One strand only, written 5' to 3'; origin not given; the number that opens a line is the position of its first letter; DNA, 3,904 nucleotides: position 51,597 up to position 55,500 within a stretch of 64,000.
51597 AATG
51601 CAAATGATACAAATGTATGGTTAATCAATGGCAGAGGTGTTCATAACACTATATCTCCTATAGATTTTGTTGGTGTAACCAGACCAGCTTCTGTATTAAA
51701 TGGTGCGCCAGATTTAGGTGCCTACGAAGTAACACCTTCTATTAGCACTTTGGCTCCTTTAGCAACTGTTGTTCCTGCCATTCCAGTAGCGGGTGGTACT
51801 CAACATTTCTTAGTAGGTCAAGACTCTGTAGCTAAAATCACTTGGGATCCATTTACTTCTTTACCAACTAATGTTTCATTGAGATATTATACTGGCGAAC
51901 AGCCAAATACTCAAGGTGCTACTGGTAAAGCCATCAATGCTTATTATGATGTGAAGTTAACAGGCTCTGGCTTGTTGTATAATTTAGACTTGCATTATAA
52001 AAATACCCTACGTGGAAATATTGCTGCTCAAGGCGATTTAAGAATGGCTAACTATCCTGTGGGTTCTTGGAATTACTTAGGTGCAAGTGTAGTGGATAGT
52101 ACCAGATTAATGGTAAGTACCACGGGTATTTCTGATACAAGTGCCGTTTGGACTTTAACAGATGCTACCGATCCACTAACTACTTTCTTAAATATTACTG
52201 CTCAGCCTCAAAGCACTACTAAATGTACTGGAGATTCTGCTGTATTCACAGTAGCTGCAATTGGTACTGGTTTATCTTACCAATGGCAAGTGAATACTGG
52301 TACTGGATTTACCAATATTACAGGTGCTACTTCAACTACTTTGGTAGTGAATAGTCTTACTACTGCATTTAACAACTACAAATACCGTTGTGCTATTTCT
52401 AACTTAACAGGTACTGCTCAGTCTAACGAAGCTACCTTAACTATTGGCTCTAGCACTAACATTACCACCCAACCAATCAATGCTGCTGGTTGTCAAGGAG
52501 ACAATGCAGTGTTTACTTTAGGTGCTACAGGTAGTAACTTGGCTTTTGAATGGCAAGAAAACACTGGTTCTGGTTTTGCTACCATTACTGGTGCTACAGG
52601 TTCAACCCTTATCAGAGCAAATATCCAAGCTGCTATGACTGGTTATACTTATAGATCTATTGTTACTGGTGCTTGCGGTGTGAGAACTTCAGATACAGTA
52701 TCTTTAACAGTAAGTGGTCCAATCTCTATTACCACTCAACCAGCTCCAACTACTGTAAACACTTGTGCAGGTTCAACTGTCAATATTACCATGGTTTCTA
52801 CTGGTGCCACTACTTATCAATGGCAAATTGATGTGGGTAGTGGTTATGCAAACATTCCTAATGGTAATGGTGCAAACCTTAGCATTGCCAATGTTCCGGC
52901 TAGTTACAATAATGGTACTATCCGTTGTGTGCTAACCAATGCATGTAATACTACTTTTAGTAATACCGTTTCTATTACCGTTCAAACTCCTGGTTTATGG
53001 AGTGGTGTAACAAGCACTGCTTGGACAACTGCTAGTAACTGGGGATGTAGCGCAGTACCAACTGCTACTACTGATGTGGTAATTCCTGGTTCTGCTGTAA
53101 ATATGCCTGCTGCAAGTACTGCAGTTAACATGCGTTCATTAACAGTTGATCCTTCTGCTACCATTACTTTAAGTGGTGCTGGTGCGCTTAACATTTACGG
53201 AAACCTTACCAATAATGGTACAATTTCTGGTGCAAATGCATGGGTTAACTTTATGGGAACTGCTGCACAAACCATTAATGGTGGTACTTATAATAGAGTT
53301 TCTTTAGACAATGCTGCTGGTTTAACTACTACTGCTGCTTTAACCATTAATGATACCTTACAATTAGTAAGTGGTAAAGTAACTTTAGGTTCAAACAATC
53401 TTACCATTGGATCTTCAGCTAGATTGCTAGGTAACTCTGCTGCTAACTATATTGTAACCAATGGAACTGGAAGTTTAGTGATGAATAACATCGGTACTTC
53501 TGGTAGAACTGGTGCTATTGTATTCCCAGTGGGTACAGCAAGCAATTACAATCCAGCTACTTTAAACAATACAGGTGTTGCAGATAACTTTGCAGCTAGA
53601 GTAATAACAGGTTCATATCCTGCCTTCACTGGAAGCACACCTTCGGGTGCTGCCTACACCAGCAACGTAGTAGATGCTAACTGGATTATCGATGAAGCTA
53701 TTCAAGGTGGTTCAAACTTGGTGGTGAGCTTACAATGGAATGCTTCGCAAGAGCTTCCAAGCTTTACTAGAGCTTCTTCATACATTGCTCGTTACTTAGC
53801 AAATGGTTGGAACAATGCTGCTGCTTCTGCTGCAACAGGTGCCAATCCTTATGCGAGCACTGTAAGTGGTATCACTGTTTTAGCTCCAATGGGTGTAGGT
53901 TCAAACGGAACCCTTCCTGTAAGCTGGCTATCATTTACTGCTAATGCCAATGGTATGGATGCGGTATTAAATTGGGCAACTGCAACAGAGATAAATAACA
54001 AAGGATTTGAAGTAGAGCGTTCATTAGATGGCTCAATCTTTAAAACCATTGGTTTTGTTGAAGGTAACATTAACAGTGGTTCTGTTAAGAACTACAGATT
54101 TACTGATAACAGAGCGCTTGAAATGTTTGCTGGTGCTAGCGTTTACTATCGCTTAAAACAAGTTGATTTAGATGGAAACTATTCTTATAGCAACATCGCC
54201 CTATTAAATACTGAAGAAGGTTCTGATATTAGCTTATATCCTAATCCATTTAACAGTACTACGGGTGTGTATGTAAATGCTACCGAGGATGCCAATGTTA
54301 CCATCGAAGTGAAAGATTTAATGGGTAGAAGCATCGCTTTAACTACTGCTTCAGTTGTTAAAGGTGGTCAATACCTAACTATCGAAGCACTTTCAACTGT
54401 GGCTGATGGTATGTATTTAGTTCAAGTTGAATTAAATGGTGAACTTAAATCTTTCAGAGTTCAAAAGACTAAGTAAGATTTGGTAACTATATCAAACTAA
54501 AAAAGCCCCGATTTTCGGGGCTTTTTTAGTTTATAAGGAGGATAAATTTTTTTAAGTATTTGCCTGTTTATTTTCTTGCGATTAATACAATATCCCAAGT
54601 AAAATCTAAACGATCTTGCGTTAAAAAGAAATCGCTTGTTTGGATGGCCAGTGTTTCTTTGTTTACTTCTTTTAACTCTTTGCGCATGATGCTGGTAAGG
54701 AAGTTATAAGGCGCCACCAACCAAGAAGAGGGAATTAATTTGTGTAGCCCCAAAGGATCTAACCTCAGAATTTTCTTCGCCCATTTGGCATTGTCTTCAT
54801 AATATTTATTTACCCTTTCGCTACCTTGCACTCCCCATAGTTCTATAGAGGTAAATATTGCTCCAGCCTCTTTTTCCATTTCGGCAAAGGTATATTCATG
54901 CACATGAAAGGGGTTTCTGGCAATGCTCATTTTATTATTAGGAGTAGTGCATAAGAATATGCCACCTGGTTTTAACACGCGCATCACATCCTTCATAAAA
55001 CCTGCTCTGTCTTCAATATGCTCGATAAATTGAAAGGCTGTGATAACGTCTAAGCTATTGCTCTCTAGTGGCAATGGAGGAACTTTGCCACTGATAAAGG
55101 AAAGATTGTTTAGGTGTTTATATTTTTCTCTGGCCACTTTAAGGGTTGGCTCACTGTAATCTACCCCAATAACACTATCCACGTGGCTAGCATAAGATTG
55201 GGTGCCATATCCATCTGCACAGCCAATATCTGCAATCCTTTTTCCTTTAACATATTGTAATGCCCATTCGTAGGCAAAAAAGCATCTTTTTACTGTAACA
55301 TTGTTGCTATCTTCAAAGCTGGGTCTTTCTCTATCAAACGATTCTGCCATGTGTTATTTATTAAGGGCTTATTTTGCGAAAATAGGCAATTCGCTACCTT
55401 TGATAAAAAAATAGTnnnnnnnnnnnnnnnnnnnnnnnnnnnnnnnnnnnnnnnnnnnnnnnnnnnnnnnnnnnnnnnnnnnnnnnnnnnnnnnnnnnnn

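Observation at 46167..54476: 2769-aa protein combining a discoidin-like lectin domain, three (CARDB + pectin-lyase-fold beta-helix) super-repeats and three Ig-like repeats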

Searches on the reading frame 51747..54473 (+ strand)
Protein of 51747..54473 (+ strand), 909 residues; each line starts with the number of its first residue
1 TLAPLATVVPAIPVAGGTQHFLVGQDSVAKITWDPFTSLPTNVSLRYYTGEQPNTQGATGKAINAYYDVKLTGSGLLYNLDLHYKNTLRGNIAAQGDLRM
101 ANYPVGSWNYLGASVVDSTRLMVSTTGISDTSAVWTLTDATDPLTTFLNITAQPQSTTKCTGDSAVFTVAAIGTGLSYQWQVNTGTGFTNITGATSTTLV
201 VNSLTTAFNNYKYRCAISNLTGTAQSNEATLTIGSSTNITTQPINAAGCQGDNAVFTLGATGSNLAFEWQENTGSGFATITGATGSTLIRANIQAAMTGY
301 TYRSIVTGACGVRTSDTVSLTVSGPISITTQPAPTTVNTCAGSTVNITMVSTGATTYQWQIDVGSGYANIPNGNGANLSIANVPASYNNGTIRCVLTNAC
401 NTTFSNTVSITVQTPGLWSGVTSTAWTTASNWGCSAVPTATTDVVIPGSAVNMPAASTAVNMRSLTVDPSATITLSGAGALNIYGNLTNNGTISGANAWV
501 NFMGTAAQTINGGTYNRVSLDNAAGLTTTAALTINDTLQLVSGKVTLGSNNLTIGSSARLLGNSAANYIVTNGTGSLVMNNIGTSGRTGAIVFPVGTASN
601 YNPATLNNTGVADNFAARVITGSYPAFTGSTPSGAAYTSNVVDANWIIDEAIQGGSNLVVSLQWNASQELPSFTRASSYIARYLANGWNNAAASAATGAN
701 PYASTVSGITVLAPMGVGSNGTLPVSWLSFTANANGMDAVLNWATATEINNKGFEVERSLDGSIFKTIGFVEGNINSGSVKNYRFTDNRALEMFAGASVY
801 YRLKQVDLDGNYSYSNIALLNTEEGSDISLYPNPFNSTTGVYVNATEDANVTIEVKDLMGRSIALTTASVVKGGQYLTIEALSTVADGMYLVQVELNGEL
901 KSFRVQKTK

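Call 39: predict_structure(alignment_id=A3)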
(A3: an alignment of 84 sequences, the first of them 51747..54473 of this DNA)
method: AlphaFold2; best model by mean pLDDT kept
length: 909 residues; sequences in the alignment: 84
mean_pLDDT: 88.3   pTM: 0.51
mean pLDDT of the five models: 88.3, 88.2, 87.5, 87.4, 87.2
residues with pLDDT >= 90: 476; 70-90: 396; 50-70: 26; < 50: 11
segments of 3 or more residues with pLDDT < 50: 722-724, 823-826
pLDDT, mean of each block of 10 residues (from residue 1): 77 92 90 93 87 56 89 91 90 90 78 90 92 88 72 87 88 83 92 92 87 89 85 83 85 88 88 90 90 84 89 89 81 88 89 89 92 90 87 88 90 84 84 87 90 83 94 86 96 88 96 95 97 97 97 96 96 95 94 97 97 97 91 90 97 93 97 92 86 89 96 92 64 86 84 92 92 83 91 78 83 85 62 88 84 93 92 86 90 89 90
secondary structure, 60 per line:
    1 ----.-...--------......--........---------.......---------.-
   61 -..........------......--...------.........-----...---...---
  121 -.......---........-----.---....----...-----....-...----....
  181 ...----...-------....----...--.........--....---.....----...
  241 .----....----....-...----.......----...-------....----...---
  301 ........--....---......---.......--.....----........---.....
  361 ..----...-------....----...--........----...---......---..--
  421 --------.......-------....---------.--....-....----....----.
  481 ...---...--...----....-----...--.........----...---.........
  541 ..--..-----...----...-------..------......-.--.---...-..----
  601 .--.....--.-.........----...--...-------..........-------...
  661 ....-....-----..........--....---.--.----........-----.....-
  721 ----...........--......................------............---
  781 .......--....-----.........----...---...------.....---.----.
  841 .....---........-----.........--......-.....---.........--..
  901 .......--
elements in order (helices of 4 or more, strands of 3 or more residues): E7-9 E18-23 E26-33 E43-49 E62-71 E78-83 E98-103 E109-111 E115-117 E122-128 E132-139 E149-152 E157-159 E165-168 E170-172 E177-183 E188-190 E198-201 E211-219 E222-225 E229-233 E238-241 E246-249 E254-257 E259-261 E266-272 E277-279 E287-290 E301-308 E311-314 E318-323 E327-333 E336-340 E345-352 E356-362 E367-369 E377-380 E390-397 E402-404 E408-413 E443-446 E459-462 E464-467 E472-475 E480-483 E487-489 E492-494 E499-502 E508-510 E513-521 E526-528 E532-542 E552-554 E559-561 E577-582 E591-593 E604-608 E613-621 E626-628 E631-633 E641-650 E658-664 E678-684 E687-690 E702-709 E715-719 E725-735 E738-759 E766-777 E781-787 H790-793 E799-807 E812-814 E818-820 E827-831 E840-845 E849-856 E862-870 E873-878 H880-884 E888-896 E899-907

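Call 41: fold_search(model_id=the predicted structure, library=pdb)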
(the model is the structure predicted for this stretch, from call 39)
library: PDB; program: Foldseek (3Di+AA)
matches with E <= 10: 1869; with E <= 0.001: 449
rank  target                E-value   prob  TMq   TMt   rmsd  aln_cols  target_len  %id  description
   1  9ba4_A                2.6e-18  1.00  0.19  0.18  40.9      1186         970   10  Full-length cross-linked Contactin 2 (CNTN2) (released 2024-07-17)
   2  6iaa_A                1.0e-17  1.00  0.18  0.19  46.6      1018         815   10  hRobo2 ectodomain (released 2019-03-13)
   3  8k53_A                8.8e-17  1.00  0.19  0.22  38.6      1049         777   10  Structure of the Dimeric Human CNTN2 Ig 1-6-FNIII 1-2 Domain in an Asymmetric State (released 2023-12-06)
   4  9flp_A                5.4e-15  1.00  0.17  0.17  42.6       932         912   12  CryoEM structure of the neck (1403-2314) in the grappling hook protein A (GhpA) in the bacterium Aureispira sp. CCB-QB (released 2024-10-16)
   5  8k53_B                2.6e-14  1.00  0.16  0.25  40.1       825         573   12  Structure of the Dimeric Human CNTN2 Ig 1-6-FNIII 1-2 Domain in an Asymmetric State (released 2023-12-06)
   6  3laf_A                5.4e-14  1.00  0.13  0.25  42.4       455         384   16  Structure of DCC, a netrin-1 receptor (released 2011-03-02)
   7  4pbx                  9.0e-14  1.00  0.11  0.16  27.1       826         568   11  Crystal structure of the six N-terminal domains of human receptor protein tyrosine phosphatase sigma (released 2014-11-12)
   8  3b43                  1.7e-13  1.00  0.16  0.24  25.2       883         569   10  I-band fragment I65-I70 from titin (released 2008-01-22)
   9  4yh7_A                1.7e-13  1.00  0.13  0.18  27.3       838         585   11  Crystal structure of PTPdelta ectodomain in complex with IL1RAPL1 (released 2015-05-06)
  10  9ba5_A                1.9e-13  1.00  0.16  0.25  42.4       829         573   11  Cross-linked Contactin 2 Ig1-Ig6 (released 2024-07-17)
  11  8q6t_I                4.3e-13  1.00  0.17  0.15  38.1      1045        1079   11  Helical reconstruction of the relaxed thick filament from FIB milled left ventricular mouse myofibrils (released 2023-11-01)
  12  5ope                  7.9e-13  1.00  0.20  0.40   7.6       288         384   18  Robo1 Ig1-4 crystals form 2 (released 2018-01-17)
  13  5o5g                  8.7e-13  1.00  0.21  0.41  11.8       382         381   15  Robo1 Ig1 to 4 crystal form 1 (released 2018-01-17)
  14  3dmk_A                1.0e-12  1.00  0.14  0.16  58.8       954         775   10  Crystal structure of Down Syndrome Cell Adhesion Molecule (DSCAM) isoform 1.30.30, N-terminal eight Ig domains (released 2008-10-07)
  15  7ol2_A                1.1e-12  1.00  0.17  0.27  43.6       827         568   11  Crystal structure of mouse contactin 1 immunoglobulin domains (released 2022-12-14)
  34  2v5s_B                1.8e-11  1.00  0.14  0.29  39.0       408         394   14  Structural basis for Dscam isoform specificity (released 2007-09-11)
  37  2rik                  2.9e-11  1.00  0.19  0.51   8.2       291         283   18  I-band fragment I67-I69 from titin (released 2008-01-22)
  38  2rjm                  3.3e-11  1.00  0.19  0.51   8.1       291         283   18  3Ig structure of titin domains I67-I69 E-to-A mutated variant (released 2008-01-22)
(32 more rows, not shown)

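Call 47: search_solved_structures(query=A3, max_evalue=1)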
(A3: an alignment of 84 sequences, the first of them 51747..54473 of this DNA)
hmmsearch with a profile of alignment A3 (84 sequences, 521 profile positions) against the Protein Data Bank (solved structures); distinct sequences matched with E-value up to 1: 13.
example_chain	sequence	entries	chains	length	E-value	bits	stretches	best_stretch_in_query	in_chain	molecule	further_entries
8glk_D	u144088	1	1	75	3.1e-10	42.4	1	438-518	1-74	Endonuclease I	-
9whd_A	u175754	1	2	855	3.5e-10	42.3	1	433-518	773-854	GH167 glycoside hydrolase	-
8glj_D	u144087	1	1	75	1.7e-08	36.7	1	438-518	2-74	Por secretion system C-terminal sorting domain-containing protein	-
5jvk_A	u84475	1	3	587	2e-07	33.2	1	434-518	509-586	Uncharacterized protein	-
7pzj_A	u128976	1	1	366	1.7e-05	26.8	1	434-513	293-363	Lipase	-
8qb1_A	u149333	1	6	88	2.4e-05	26.3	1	439-519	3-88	Mirolase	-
5m11_A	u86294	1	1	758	0.00042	22.2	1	435-515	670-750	Immunoreactive 84kD antigen PG93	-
5hfs_A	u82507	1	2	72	0.0023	19.7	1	452-518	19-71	Gingipain R2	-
7pq4_A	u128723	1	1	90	0.0034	19.2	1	452-518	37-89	Arginine-specific cysteine proteinase (Arg-gingipain)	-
5ag9_A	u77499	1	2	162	0.0089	17.8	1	451-518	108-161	Gingipain R2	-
8s80_A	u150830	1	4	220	0.011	17.5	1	459-515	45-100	S-layer protein sap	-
5ag8_A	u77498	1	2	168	0.012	17.4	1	452-518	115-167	GINGIPAIN R2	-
9c14_A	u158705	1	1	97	0.67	11.6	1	449-501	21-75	Copper transport protein YcnJ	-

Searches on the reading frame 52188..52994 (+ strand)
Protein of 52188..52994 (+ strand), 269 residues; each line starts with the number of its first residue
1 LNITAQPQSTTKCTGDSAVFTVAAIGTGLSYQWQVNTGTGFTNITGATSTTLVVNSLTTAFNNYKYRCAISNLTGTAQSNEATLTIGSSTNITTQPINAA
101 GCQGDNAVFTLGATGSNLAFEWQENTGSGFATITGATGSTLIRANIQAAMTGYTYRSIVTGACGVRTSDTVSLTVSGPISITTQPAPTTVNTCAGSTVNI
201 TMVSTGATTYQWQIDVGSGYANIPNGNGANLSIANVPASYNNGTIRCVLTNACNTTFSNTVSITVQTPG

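Call 9: search_protein_families(library=pfam, proteins=[window:52188-52994:+], max_evalue=5)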
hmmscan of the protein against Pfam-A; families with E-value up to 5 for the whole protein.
window:52188-52994:+ (269 aa): 7 families
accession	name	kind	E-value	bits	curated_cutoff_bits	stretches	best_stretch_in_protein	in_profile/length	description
PF13927.12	Ig_3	-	2.2e-08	34.9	30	2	3-72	4-78/78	Immunoglobulin domain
PF19408.5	PKD_6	-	7.3e-06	26.7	25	2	9-60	11-61/82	PKD-like domain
PF22352.2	K319L-like_PKD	-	4.7e-05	23.7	27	2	114-175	25-84/84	K319L-like, PKD domain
PF19081.6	Ig_7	-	9.8e-05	23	27.3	2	97-175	8-82/84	Ig-like domain CHU_C associated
PF07679.22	I-set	-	0.0015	19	23.7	1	3-86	3-90/90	Immunoglobulin I-set domain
PF13895.12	Ig_2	-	0.42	11.3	27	1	190-265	9-79/79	Immunoglobulin domain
PF21199.3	LAMININ_IV_B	-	0.65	9.8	27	1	216-241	31-56/210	Laminin IV type B domain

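Call 33: search_protein_families(library=ncbifam, proteins=[window:52188-52994:+], max_evalue=5)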
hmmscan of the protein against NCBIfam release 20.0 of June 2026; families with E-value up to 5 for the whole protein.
window:52188-52994:+ (269 aa): 0 families

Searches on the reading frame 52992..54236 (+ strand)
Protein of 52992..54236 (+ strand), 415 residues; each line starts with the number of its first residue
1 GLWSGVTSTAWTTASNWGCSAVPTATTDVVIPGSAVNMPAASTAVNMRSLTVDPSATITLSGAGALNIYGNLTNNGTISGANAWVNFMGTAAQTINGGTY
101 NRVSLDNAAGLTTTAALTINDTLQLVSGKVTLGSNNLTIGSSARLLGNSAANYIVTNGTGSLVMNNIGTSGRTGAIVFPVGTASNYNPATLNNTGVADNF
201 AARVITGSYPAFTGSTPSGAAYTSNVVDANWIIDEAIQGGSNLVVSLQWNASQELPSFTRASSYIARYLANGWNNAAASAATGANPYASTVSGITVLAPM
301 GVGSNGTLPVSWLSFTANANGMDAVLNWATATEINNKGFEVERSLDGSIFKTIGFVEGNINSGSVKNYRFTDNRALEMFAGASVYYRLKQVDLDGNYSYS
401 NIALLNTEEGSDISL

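Call 9: search_protein_families(library=pfam, proteins=[window:52992-54236:+], max_evalue=5)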
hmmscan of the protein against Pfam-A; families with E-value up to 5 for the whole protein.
window:52992-54236:+ (415 aa): 1 family
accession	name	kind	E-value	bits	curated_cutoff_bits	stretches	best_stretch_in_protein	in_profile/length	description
PF21472.2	gp6_C-domII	-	0.071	13.9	27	1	353-408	57-114/119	Baseplate structural protein gp6, C-terminal domain II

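Call 23: search_solved_structures(query=window:52992-54236:+, max_evalue=10)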
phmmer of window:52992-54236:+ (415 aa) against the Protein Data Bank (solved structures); distinct sequences matched with E-value up to 10: 1.
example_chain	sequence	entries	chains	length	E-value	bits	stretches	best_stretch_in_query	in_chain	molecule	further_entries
3kzu_A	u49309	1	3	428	0.46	12.7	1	131-195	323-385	3-oxoacyl-(Acyl-carrier-protein) synthase ii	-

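Call 24: find_homologous_proteins(query=window:52992-54233:+, max_evalue=0.001)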
Query window:52992-54233:+ (414 aa): 864 proteins with E <= 0.001 among 8000 candidates; the best 120 are listed.
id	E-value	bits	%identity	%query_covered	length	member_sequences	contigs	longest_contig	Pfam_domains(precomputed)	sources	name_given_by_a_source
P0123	3.6e-92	328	43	100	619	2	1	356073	PF18962.8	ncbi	-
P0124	8.2e-88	313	44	97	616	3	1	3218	PF18962.8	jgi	jgi:hypothetical protein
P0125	3.7e-74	268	40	98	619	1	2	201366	PF13927.13,PF18962.8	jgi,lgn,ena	-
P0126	3.2e-69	252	41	95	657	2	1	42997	PF18962.8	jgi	jgi:hypothetical protein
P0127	1.8e-66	243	37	96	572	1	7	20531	PF18962.8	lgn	-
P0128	6.4e-62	228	42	89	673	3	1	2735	PF18962.8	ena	-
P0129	1.3e-60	224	40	78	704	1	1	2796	PF18962.8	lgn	-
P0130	1.3e-60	224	39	96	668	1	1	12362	PF18962.8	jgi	jgi:hypothetical protein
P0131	4.1e-60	222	40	83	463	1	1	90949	-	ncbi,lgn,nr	ncbi:MAG: T9SS type A sorting domain-containing protein [Bacteroidetes bacterium]|nr:T9SS type A sor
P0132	7.4e-60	221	44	67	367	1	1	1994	PF18962.8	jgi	jgi:hypothetical protein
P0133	3.9e-58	216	39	92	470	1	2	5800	PF18962.8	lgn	-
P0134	5.3e-57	212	41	89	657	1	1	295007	PF18962.8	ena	-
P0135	1.1e-56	211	39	97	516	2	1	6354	PF18962.8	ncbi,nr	ncbi:MAG: T9SS type A sorting domain-containing protein, partial [Bacteroidia bacterium]|nr:T9SS typ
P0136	6.5e-56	208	40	85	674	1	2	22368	PF18962.8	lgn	-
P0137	6.7e-56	208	40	85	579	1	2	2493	PF18962.8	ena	-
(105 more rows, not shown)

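Call 33: search_protein_families(library=ncbifam, proteins=[window:52992-54236:+], max_evalue=5)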
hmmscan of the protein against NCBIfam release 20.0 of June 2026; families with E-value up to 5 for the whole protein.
window:52992-54236:+ (415 aa): 0 families

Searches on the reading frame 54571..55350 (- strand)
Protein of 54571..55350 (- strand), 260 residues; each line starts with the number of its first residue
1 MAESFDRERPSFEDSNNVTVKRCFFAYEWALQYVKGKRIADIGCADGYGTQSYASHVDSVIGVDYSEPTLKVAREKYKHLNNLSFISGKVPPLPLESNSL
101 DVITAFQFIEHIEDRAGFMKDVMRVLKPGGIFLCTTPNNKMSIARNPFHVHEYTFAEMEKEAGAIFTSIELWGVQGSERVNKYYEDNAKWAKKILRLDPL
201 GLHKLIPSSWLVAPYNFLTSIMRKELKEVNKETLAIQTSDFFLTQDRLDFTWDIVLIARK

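Call 36: search_protein_families(library=pfam, proteins=[window:54571-55350:-], max_evalue=0.001)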
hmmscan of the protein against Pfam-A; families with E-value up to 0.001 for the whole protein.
window:54571-55350:- (260 aa): 8 families
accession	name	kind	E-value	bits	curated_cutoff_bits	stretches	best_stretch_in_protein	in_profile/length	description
PF08241.18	Methyltransf_11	-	3.5e-22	79.3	21.2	1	41-134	2-95/95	Methyltransferase domain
PF13649.12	Methyltransf_25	-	1.6e-18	67.6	27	1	39-130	1-97/97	Methyltransferase domain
PF13847.12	Methyltransf_31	-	2.6e-18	66.6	27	1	35-150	3-114/145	Methyltransferase domain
PF08242.18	Methyltransf_12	-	4.2e-15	56.7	30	1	41-132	2-98/98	Methyltransferase domain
PF13489.12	Methyltransf_23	-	6.5e-13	49.2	27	1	35-142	22-124/164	Methyltransferase domain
PF01209.24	Ubie_methyltran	-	2e-11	44.1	20.1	1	35-153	47-171/233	ubiE/COQ5 methyltransferase family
PF03291.22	mRNA_G-N7_MeTrfase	-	0.00024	20.8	26.6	0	39-143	65-189/315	mRNA (guanine-N(7))-methyltransferase domain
PF02353.26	CMAS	-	0.00051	19.9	27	1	31-138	58-168/273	Mycolic acid cyclopropane synthetase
